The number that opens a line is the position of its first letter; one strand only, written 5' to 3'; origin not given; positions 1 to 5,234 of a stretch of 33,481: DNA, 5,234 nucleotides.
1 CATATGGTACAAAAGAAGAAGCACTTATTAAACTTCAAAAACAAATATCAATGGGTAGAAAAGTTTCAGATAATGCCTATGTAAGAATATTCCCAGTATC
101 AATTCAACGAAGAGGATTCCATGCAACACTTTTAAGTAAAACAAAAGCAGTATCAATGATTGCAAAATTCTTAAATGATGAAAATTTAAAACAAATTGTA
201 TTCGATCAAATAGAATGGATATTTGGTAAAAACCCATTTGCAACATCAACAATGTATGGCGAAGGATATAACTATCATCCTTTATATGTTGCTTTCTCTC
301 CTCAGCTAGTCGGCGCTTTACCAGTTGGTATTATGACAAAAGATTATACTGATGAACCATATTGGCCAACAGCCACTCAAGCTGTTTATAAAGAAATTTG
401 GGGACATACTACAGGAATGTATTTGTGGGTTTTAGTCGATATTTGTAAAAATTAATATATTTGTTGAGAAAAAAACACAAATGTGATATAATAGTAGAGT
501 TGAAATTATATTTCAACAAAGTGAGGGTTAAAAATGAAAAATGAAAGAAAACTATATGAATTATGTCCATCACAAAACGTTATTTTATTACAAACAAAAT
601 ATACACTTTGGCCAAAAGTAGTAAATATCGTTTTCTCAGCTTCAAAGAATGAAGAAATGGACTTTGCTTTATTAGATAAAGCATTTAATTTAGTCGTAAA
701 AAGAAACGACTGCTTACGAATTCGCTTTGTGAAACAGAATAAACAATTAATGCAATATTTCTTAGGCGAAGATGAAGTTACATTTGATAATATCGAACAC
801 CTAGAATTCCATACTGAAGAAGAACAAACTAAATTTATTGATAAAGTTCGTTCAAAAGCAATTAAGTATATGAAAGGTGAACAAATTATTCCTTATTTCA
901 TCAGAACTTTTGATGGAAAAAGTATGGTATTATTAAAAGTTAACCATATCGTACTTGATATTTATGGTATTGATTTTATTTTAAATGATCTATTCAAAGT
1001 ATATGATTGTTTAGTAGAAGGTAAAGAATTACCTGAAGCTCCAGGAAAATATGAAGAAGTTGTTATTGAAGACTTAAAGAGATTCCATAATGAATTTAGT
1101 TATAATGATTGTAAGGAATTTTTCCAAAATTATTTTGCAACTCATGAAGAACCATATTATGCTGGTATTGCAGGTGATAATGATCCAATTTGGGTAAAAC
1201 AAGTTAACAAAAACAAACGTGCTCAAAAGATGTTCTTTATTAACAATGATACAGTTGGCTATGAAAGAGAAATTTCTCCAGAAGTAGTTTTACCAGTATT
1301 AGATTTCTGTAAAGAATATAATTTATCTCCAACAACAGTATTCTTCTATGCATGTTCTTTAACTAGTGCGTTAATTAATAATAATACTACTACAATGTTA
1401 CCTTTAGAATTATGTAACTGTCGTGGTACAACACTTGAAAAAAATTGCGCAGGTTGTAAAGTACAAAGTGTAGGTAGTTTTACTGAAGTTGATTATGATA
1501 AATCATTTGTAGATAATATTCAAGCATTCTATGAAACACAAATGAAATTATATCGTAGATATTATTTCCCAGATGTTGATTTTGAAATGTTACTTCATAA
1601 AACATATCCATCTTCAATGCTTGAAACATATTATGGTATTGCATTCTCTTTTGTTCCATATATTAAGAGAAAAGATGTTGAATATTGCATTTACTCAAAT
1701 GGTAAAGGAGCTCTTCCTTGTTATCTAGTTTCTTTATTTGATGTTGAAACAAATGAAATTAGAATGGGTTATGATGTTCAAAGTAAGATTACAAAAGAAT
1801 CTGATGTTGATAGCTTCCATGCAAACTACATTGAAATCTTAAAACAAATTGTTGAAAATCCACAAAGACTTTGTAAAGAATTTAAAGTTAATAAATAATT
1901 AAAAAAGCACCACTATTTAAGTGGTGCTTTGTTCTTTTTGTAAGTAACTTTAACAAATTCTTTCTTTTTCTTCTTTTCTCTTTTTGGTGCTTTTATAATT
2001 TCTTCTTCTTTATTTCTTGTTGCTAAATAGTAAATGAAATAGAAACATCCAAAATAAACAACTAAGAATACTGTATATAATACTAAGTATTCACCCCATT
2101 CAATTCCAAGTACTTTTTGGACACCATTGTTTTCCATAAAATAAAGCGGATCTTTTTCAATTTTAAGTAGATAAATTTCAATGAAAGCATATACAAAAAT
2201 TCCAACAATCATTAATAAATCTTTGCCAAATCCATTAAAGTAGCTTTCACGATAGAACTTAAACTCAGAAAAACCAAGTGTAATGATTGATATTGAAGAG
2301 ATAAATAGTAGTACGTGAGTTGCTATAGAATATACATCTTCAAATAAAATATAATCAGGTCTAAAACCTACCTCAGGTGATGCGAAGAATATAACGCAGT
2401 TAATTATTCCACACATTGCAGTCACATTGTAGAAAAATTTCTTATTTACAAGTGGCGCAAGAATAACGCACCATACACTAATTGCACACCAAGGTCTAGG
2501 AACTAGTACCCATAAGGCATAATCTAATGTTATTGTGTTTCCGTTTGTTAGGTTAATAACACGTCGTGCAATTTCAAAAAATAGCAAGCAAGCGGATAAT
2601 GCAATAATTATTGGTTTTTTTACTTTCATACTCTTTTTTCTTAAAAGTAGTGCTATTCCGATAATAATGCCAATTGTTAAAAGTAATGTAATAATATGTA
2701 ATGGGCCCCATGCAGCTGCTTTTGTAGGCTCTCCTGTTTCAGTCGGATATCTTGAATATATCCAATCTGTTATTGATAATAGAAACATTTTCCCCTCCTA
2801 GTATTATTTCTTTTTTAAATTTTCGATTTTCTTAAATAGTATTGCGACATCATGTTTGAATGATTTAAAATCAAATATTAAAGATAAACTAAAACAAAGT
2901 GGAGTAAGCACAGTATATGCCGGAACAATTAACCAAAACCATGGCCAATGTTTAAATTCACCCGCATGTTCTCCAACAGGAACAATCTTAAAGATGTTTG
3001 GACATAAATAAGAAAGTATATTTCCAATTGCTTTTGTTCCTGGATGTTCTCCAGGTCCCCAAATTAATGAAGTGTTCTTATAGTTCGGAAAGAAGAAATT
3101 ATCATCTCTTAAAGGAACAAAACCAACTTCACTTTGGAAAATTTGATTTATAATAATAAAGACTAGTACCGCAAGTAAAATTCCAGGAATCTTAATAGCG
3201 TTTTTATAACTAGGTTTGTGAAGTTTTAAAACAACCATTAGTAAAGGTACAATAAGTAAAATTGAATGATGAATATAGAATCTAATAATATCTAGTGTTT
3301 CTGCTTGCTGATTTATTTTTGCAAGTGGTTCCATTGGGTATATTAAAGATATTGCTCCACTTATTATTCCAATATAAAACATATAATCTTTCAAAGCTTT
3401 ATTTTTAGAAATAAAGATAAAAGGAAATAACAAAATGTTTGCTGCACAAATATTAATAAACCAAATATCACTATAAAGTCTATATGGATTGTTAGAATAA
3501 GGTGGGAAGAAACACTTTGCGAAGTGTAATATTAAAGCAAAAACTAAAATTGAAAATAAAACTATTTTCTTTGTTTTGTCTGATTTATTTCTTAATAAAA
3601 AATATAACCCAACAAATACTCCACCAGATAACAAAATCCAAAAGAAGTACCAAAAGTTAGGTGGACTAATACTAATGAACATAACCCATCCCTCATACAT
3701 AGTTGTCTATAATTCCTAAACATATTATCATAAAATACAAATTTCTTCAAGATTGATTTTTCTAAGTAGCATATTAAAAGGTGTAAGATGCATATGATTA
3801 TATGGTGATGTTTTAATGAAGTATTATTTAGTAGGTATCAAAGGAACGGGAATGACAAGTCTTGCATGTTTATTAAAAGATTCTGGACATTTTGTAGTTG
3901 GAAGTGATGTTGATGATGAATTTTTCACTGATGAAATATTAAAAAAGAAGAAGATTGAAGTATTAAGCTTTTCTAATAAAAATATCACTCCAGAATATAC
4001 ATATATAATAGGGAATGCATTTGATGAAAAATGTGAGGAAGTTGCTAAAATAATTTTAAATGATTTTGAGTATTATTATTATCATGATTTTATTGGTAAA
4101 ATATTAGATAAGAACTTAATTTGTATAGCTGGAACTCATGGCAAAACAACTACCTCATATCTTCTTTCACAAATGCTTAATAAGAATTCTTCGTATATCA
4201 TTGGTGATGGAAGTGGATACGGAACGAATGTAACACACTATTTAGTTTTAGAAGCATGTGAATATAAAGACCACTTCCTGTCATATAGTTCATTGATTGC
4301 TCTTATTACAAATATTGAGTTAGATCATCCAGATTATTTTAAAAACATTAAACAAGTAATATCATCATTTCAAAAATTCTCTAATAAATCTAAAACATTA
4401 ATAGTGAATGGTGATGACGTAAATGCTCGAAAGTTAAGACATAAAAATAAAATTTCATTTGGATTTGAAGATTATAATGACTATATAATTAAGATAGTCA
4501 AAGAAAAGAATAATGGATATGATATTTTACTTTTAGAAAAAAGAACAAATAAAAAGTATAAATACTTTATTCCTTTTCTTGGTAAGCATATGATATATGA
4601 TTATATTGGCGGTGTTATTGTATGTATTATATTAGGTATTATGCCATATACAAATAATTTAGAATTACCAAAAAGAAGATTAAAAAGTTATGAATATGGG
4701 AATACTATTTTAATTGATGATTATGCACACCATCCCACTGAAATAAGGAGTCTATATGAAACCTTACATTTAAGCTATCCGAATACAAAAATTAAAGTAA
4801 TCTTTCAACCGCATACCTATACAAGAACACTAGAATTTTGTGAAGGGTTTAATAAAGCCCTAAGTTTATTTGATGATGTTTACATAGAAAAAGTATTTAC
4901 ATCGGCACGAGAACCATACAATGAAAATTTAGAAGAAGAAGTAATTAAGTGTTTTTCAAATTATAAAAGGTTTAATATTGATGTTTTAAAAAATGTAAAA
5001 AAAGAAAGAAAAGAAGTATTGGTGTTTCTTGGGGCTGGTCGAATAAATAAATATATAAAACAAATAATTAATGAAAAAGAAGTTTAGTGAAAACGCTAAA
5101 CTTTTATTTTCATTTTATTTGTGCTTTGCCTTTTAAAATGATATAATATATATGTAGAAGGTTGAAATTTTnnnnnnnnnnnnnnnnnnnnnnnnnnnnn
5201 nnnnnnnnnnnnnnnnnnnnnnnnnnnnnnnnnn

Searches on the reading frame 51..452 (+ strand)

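Call 7: search_protein_families(library=pfam, proteins=[window:51-452:+], max_evalue=0.01)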
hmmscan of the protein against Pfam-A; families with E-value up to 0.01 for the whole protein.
window:51-452:+ (134 aa): 1 family
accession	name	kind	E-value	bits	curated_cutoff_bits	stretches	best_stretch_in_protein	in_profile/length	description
PF00759.25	Glyco_hydro_9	-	0.0014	18.4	27.7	1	34-75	339-381/444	Glycosyl hydrolase family 9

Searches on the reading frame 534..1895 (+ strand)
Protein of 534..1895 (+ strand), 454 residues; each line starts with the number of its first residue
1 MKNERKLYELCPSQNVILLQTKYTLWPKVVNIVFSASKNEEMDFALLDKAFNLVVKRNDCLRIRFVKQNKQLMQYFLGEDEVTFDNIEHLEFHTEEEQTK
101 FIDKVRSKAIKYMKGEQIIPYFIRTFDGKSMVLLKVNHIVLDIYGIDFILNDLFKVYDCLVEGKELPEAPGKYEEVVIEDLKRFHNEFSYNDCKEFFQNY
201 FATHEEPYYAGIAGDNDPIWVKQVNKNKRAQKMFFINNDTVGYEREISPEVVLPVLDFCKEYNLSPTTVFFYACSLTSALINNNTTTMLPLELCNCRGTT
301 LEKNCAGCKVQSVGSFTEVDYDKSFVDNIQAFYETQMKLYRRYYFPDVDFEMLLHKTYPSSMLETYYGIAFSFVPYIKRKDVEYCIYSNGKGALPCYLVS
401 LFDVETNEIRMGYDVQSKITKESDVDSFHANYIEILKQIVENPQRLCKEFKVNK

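Call 7: search_protein_families(library=pfam, proteins=[window:534-1895:+], max_evalue=0.01)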
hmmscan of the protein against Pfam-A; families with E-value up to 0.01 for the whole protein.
window:534-1895:+ (454 aa): 1 family
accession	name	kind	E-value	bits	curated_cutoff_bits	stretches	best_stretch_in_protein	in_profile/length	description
PF00668.25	Condensation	-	9.4e-24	84.3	30.6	1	6-450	3-444/456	Condensation domain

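Call 27: search_protein_families(library=ncbifam, proteins=[window:534-1895:+], max_evalue=0.001)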
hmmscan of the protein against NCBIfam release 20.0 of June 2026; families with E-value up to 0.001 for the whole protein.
window:534-1895:+ (454 aa): 4 families
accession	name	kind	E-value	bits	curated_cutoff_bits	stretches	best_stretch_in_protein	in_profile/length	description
NF004282.0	PRK05691.1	subfamily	1.8e-08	30.9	4090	1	35-170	703-841/4334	non-ribosomal peptide synthase/polyketide synthase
NF038078.1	NRPS_MxcG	equivalog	2.2e-07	28.6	2300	1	40-211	37-208/1442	myxochelin non-ribosomal peptide synthetase MxcG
NF007605.2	PRK10252.1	equivalog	1.3e-06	26.2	2400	1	10-199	6-198/1292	enterobactin non-ribosomal peptide synthetase EntF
NF047350.1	aureusi_NRPS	equivalog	0.00024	18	2500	1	4-173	991-1150/2373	aureusimine non-ribosomal peptide synthetase AusA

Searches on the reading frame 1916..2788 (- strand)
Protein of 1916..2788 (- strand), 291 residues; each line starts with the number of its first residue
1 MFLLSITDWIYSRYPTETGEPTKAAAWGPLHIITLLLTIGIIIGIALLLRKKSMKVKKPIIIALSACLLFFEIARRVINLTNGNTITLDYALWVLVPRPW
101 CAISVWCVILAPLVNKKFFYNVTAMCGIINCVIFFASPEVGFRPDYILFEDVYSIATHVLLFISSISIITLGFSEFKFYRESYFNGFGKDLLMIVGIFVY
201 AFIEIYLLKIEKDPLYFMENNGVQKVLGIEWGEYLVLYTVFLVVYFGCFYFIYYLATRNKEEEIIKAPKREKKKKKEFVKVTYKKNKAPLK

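Call 7: search_protein_families(library=pfam, proteins=[window:1916-2788:-], max_evalue=0.01)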
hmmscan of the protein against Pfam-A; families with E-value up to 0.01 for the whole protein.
window:1916-2788:- (291 aa): 1 family
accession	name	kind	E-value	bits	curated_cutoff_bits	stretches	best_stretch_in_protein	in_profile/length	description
PF14808.11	TMEM164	-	5.7e-08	33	25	1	27-250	2-217/217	TMEM164 family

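Call 27: search_protein_families(library=ncbifam, proteins=[window:1916-2788:-], max_evalue=0.001)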
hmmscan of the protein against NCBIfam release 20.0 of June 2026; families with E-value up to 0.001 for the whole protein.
window:1916-2788:- (291 aa): 0 families

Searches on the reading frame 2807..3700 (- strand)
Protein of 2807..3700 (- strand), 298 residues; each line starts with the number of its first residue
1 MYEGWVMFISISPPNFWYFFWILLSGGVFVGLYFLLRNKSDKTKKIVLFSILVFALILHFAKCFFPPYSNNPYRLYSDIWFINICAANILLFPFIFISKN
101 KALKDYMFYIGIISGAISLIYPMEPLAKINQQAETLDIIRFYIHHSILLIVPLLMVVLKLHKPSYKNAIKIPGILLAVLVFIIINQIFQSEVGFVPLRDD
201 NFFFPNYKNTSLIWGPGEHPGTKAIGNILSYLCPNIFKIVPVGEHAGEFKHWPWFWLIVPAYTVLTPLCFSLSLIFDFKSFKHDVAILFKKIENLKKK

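Call 7: search_protein_families(library=pfam, proteins=[window:2807-3700:-], max_evalue=0.01)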
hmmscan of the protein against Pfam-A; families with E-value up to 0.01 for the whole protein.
window:2807-3700:- (298 aa): 1 family
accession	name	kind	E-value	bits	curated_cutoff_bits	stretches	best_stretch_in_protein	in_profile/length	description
PF14808.11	TMEM164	-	1.1e-11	45.1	25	1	19-208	7-185/217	TMEM164 family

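Call 27: search_protein_families(library=ncbifam, proteins=[window:2807-3700:-], max_evalue=0.001)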
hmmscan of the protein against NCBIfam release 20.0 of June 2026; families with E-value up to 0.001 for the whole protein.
window:2807-3700:- (298 aa): 1 family
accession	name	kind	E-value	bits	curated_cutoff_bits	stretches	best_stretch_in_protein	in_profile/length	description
TIGR02206.1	intg_mem_TP0381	subfamily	8.1e-06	25.3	75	1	30-183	21-168/222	TMEM164-related integral membrane acyltransferase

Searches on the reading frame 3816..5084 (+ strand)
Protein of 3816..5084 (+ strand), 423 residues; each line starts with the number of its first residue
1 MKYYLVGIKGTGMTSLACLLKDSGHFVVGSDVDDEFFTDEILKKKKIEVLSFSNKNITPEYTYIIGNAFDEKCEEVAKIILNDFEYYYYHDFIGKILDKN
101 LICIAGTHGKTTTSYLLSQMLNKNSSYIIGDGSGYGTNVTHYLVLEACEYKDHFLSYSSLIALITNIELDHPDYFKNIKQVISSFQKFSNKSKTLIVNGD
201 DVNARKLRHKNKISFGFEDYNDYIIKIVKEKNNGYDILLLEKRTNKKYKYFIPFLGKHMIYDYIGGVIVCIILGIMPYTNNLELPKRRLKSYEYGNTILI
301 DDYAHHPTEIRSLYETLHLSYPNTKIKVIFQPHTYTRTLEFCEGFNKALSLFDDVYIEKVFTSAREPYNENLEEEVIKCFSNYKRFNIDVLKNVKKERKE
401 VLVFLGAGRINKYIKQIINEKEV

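Call 7: search_protein_families(library=pfam, proteins=[window:3816-5084:+], max_evalue=0.01)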
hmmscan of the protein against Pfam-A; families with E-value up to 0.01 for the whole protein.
window:3816-5084:+ (423 aa): 3 families
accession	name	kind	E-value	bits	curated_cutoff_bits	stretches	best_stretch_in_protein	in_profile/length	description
PF08245.18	Mur_ligase_M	-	1.1e-18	68.4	24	2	140-267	57-197/200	Mur ligase middle domain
PF01225.30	Mur_ligase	-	5.3e-11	43.2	21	1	3-98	2-92/95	Mur ligase family, catalytic domain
PF02875.26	Mur_ligase_C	-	3.3e-07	31.6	28.4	1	290-358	4-75/127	Mur ligase, glutamate ligase domain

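Call 27: search_protein_families(library=ncbifam, proteins=[window:3816-5084:+], max_evalue=0.001)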
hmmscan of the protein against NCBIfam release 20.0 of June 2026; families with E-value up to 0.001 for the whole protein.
window:3816-5084:+ (423 aa): 21 families
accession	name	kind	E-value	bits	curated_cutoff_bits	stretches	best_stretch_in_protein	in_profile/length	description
TIGR01082.1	murC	equivalog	1.6e-80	271.4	335.1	1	2-416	1-447/449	UDP-N-acetylmuramate--L-alanine ligase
NF011171.0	PRK14573.1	equivalog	2.4e-35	121.7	1015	1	2-411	6-438/809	bifunctional UDP-N-acetylmuramate--L-alanine ligase/D-alanine--D-alanine ligase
TIGR01081.1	mpl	equivalog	4.5e-23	82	388.7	1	4-358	3-385/448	UDP-N-acetylmuramate:L-alanyl-gamma-D-glutamyl-meso-diaminopimelate ligase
NF001126.0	PRK00139.1-4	equivalog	1.5e-17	63.3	373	2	161-328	196-372/486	UDP-N-acetylmuramoyl-L-alanyl-D-glutamate--2,6-diaminopimelate ligase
NF053645.1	pMurC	equivalog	1.6e-13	50.2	560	1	5-124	3-127/492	pseudomurein biosynthesis peptide ligase pMurC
TIGR01085.1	murE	subfamily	3.8e-12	45.9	257.3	2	161-330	180-364/472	UDP-N-acetylmuramyl-tripeptide synthetase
TIGR01143.1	murF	subfamily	4.3e-12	45.7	288.6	1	161-312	152-313/418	UDP-N-acetylmuramoyl-tripeptide--D-alanyl-D-alanine ligase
NF053648.1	pMurE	equivalog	1.1e-11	44.2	600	1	161-314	192-345/464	pseudomurein biosynthesis peptide ligase pMurE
TIGR01087.1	murD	equivalog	2e-11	43.6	211.95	1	5-214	4-230/441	UDP-N-acetylmuramoyl-L-alanine--D-glutamate ligase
NF001124.0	PRK00139.1-2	equivalog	8.6e-09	34.6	476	1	161-330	201-383/500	UDP-N-acetylmuramoyl-L-alanyl-D-glutamate--2,6-diaminopimelate ligase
NF053647.1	pMurD2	equivalog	7e-08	31.8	550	1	88-223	88-237/405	pseudomurein biosynthesis peptide ligase pMurD2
NF008896.0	PRK11929.1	equivalog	1.2e-07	29.9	1023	0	98-125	111-138/965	bifunctional UDP-N-acetylmuramoyl-L-alanyl-D-glutamate--2,6-diaminopimelate ligase MurE/UDP-N-acetylmuramoyl-tripeptide--D-alanyl-D-alanine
NF033197.0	F430_CfbE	equivalog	8.1e-07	28.3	250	1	82-129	75-129/430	coenzyme F430 synthase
NF008897.0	PRK11930.1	equivalog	3.3e-06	25.4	804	1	161-279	185-307/822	bifunctional UDP-N-acetylmuramoyl-tripeptide:D-alanyl-D-alanine ligase/alanine racemase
NF001123.0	PRK00139.1-1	equivalog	8.7e-06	24.6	586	0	98-123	106-131/493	UDP-N-acetylmuramoyl-L-alanyl-D-glutamate--2,6-diaminopimelate ligase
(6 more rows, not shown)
